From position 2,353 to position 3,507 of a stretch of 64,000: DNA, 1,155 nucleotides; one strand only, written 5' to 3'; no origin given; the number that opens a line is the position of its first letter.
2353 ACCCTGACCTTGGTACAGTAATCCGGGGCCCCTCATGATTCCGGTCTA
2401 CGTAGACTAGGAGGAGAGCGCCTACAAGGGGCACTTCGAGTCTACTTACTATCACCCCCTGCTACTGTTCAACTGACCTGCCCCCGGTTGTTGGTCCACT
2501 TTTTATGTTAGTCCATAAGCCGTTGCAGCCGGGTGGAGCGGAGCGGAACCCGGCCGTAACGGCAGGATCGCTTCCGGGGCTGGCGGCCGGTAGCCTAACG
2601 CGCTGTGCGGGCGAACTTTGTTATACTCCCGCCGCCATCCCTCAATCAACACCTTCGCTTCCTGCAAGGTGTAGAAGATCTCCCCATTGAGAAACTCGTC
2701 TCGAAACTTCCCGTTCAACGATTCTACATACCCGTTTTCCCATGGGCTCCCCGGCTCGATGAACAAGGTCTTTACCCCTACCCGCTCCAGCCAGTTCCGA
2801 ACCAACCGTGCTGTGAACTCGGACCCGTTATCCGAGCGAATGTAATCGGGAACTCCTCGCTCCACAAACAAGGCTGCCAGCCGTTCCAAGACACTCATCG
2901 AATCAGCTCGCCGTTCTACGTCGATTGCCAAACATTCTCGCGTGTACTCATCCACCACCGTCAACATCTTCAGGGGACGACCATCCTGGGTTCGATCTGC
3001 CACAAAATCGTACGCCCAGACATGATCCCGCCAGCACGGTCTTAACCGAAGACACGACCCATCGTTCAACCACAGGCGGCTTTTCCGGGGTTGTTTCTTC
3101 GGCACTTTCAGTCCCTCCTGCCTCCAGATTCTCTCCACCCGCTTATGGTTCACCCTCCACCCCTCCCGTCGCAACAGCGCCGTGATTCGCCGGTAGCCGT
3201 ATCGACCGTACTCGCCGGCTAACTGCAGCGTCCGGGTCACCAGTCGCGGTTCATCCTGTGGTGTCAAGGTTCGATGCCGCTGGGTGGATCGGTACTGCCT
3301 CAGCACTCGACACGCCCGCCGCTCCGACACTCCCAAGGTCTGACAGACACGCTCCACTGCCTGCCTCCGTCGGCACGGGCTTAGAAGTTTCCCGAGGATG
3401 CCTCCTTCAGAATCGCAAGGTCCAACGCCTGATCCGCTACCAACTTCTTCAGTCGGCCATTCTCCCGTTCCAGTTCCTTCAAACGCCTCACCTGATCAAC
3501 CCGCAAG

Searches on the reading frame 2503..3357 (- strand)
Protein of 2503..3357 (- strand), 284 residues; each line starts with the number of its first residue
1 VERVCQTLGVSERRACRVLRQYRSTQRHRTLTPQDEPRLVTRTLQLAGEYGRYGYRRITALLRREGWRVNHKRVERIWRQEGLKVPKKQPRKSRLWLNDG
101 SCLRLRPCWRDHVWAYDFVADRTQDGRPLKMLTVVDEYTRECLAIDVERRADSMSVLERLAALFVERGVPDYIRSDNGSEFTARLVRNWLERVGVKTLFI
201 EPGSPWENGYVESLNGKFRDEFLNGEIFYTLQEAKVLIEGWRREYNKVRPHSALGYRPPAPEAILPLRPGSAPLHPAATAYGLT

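Call 7: search_protein_families(library=pfam, proteins=[window:2503-3357:-], max_evalue=0.001)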
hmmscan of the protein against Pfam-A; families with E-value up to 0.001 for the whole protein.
window:2503-3357:- (284 aa): 4 families
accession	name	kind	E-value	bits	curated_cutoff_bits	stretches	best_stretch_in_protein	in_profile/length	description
PF13683.12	rve_3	-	5e-28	97.1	26.5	1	194-259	2-67/67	Integrase core domain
PF00665.32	rve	-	1.7e-18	67.2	32.6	1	112-205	6-102/102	Integrase core domain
PF13276.12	HTH_21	-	1.9e-14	54.1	28.1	1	49-89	17-58/60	HTH-like domain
PF24764.1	rva_4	-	0.00021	21.5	26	0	134-183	29-78/194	Integrase core domain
